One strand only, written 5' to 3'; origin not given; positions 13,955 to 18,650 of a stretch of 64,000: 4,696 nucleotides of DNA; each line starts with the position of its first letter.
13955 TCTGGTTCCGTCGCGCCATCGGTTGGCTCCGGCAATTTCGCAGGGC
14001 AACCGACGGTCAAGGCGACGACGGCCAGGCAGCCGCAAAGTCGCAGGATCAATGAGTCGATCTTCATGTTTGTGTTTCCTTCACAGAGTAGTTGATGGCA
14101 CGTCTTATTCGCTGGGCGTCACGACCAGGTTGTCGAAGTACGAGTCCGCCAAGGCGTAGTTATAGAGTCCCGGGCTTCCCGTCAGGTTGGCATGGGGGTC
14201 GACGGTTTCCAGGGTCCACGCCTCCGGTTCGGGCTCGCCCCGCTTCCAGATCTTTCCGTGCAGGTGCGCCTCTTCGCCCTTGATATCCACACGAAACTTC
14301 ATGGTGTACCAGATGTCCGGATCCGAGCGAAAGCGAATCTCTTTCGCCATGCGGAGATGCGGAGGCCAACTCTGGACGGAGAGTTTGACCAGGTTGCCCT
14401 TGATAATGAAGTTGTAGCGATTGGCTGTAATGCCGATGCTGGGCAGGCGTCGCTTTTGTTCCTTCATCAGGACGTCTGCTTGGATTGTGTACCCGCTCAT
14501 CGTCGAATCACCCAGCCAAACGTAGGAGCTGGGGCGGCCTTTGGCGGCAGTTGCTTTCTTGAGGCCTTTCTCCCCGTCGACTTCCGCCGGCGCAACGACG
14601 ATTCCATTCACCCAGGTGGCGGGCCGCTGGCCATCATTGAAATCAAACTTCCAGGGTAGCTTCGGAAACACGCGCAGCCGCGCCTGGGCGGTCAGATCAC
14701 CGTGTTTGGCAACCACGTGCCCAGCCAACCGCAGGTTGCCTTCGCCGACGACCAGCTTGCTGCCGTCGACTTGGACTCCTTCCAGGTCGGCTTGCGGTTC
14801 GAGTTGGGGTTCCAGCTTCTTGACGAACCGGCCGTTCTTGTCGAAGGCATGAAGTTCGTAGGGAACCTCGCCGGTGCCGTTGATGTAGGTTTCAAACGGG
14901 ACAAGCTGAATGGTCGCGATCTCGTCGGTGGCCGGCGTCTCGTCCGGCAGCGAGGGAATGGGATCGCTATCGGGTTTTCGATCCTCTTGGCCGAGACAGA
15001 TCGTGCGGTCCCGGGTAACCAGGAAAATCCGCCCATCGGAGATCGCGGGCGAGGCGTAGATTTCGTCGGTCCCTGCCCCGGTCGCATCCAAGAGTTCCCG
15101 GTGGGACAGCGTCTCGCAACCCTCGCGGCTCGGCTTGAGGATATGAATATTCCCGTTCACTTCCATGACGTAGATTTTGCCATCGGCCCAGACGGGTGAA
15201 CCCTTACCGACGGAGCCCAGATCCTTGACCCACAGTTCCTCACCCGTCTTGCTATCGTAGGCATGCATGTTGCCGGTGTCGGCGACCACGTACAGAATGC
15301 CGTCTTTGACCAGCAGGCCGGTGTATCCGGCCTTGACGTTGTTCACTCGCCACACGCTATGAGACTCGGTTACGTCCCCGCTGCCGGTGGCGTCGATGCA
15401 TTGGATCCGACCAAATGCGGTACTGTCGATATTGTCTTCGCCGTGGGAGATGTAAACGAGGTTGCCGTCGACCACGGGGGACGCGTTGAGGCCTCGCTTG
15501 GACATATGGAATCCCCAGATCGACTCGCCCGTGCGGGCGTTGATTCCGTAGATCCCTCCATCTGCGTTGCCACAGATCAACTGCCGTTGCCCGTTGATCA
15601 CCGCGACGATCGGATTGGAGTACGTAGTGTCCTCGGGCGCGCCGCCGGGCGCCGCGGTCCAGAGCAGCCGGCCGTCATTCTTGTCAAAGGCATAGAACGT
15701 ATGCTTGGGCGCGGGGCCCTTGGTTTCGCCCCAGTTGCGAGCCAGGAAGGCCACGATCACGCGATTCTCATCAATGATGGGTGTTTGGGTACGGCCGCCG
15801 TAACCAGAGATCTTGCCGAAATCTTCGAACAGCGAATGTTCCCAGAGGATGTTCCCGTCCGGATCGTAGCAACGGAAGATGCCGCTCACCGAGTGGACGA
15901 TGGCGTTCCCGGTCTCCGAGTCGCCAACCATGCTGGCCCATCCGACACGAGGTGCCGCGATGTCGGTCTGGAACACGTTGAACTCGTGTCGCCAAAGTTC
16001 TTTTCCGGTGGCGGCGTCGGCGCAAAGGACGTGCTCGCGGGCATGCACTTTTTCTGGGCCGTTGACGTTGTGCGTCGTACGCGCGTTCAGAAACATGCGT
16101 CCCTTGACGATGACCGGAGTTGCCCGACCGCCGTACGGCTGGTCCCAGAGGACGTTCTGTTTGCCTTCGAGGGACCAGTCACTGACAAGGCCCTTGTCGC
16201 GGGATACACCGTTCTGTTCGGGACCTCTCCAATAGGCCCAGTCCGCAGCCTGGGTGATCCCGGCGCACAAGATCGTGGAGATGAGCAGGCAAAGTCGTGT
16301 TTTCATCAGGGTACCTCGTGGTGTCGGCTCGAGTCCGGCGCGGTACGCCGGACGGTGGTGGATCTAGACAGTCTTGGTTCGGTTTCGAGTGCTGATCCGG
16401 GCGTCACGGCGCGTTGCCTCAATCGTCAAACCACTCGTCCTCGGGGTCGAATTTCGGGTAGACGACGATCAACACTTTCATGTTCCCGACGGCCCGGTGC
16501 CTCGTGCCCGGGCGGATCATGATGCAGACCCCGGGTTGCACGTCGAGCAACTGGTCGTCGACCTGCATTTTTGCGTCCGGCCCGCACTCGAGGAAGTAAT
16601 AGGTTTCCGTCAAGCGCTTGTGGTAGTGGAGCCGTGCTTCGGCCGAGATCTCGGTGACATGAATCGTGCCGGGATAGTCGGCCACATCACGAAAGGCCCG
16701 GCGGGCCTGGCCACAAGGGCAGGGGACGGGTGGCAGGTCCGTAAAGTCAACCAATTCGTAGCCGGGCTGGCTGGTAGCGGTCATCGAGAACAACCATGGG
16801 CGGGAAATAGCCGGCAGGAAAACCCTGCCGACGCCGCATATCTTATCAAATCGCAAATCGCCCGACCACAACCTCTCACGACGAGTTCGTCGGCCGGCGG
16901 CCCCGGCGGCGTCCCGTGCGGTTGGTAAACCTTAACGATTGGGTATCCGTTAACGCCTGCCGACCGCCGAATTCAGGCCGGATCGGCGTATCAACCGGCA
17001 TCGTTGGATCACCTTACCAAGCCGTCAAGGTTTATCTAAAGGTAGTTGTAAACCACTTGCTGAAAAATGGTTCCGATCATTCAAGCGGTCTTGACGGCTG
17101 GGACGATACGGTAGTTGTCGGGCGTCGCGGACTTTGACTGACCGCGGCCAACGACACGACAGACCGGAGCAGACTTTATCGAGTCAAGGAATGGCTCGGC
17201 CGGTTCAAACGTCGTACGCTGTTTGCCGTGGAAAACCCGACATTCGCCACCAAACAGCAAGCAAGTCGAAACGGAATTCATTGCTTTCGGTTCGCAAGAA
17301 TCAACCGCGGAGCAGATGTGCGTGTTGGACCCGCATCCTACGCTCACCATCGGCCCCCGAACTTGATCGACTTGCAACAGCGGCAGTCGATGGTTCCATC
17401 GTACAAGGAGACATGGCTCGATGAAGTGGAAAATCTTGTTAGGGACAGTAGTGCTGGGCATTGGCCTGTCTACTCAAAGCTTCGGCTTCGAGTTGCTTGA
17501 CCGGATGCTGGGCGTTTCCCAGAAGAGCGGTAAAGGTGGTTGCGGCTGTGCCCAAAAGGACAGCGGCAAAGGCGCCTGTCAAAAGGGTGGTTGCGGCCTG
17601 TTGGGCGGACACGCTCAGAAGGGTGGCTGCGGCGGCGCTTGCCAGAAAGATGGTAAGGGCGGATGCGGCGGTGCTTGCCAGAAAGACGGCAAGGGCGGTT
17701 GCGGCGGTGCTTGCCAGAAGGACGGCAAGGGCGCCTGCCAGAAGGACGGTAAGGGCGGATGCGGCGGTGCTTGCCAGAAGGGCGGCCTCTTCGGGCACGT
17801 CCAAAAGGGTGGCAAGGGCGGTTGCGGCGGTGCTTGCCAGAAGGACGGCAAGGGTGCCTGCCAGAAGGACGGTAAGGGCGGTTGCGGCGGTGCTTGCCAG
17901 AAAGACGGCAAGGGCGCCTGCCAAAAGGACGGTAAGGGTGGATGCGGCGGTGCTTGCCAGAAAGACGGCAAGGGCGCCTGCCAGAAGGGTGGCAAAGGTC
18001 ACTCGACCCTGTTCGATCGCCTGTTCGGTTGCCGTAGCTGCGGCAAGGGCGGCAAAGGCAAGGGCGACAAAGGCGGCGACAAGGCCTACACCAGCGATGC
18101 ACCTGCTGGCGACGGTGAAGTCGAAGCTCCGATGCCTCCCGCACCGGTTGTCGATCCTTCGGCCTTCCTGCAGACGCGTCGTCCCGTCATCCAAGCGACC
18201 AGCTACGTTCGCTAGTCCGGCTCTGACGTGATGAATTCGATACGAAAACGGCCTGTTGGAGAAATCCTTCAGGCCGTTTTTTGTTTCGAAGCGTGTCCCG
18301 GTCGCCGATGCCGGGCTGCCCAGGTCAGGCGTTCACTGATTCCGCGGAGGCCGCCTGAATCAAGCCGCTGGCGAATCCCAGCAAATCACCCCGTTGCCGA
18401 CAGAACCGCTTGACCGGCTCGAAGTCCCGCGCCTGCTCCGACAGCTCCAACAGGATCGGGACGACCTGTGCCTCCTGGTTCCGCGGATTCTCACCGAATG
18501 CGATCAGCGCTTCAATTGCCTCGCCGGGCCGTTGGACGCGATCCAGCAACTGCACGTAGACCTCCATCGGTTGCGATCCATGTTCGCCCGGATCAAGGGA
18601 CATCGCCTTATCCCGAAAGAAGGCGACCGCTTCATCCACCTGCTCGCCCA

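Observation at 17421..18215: A highly expressed secreted protein made of ~12 tandem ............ repeats, metallothionein-like, with no recognisable family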

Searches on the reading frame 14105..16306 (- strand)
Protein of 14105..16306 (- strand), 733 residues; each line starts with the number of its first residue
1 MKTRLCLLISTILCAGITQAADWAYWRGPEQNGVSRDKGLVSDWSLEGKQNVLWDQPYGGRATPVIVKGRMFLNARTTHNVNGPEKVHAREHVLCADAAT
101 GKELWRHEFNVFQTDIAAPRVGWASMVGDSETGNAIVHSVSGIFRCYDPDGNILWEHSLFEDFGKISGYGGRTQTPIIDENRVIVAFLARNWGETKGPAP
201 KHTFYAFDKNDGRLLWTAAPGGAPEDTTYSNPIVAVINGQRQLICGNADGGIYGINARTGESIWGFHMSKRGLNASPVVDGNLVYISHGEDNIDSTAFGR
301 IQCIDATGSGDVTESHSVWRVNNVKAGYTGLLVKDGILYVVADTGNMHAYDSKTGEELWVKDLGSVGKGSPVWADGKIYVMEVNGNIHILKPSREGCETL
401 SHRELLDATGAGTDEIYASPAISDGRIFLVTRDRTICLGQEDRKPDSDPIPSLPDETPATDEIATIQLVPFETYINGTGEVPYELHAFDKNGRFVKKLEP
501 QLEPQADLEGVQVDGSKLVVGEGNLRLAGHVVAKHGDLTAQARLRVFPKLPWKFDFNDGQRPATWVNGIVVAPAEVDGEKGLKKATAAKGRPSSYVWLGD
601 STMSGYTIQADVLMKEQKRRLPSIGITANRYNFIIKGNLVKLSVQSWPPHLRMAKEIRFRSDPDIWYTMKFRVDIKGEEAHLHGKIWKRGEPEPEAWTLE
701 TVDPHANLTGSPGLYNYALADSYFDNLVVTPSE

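Call 14: search_protein_families(library=pfam, proteins=[window:14105-16306:-], max_evalue=0.001)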
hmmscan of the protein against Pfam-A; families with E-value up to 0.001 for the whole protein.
window:14105-16306:- (733 aa): 3 families
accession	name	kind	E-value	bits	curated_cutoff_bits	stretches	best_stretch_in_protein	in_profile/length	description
PF13360.13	PQQ_2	-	7.1e-32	111.4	27.6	2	90-306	2-186/233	Outer membrane protein assembly factor BamB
PF13570.13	Beta-prop_ACSF4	-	2.6e-13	50.5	133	1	202-436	29-238/329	Beta-alanine-activating enzyme, beta-propeller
PF01011.28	PQQ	-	1.3e-10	41.1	26.7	0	329-363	52-85/595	Glucose/ethanol/alcohol dehydrogenase, beta-propeller domain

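Call 69: list_cluster_members(proteins=[window:14108-16306:-, window:12205-14067:-, window:8701-9732:+, window:9732-10592:+, window:10837-11976:-, window:25536-26645:-, window:28028-29296:-])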
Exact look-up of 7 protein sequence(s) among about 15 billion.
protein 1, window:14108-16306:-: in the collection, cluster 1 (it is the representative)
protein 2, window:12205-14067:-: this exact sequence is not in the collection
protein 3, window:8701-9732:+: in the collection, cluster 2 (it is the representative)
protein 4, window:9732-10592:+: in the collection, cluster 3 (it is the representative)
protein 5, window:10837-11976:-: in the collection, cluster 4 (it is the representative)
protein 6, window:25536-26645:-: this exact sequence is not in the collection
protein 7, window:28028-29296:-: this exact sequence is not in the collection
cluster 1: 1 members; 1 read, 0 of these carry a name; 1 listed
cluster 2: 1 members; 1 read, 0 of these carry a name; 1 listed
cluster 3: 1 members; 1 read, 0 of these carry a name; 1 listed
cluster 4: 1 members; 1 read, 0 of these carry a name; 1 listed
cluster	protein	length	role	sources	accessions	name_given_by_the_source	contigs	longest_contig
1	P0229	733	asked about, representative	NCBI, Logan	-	-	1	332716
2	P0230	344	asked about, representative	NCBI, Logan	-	-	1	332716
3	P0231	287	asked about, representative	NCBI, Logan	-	-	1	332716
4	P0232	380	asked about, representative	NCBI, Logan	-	-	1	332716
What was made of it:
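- Tried and rejected: Neighbouring proteins are in the collection (NCBI and Logan, on a 332,716-bp contig) but carry no names (call 69).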

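Call 70: find_encoding_contigs(protein=window:14108-16306:-, flank=4000, max_places=2)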
Protein window:14108-16306:- (733 aa): 1 contig read that carries it; 1 place shown.
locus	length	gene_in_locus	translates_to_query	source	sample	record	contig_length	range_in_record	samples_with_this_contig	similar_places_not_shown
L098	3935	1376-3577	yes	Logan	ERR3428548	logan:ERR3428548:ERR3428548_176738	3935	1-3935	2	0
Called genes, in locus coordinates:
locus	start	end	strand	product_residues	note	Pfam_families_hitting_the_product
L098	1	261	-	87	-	?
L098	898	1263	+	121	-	PF07883:Cupin_2 (weak)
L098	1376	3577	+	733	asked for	PF01011:PQQ (faint), PF13360:PQQ_2, PF13570:Beta-prop_ACSF4, PF13360:PQQ_2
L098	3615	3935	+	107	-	?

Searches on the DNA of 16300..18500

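Call 23: search_rna_families(source=window, start=16300, end=18500, threshold=evalue, max_evalue=1)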
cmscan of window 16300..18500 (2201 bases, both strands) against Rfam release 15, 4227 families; matches with E-value up to 1: 1.
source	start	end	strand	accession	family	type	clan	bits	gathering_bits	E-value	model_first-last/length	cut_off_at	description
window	18182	18280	+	RF02591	Spy1786666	Gene; sRNA;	-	26.1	64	0.038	1-87/87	no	S. pyogenes small RNA 1786666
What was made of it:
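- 17120..17420 (+): 5' leader of about 290-300 nt. The transcript start is inferred at about 17120-17135. Rfam has no match (call 23).
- On Known cis-regulatory RNA families (Rfam 15), for the leader: A cmscan of 16300-18500 at E <= 1 gave only a chance hit on the terminator (26 bits against a gathering score of 64; call 23).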

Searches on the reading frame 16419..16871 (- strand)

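Call 14: search_protein_families(library=pfam, proteins=[window:16419-16871:-], max_evalue=0.001)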
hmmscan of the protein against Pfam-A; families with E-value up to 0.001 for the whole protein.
window:16419-16871:- (150 aa): 1 family
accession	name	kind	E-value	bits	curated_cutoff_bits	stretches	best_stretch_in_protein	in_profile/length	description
PF07883.17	Cupin_2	-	5.6e-06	26.4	27.2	1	78-127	10-56/70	Cupin domain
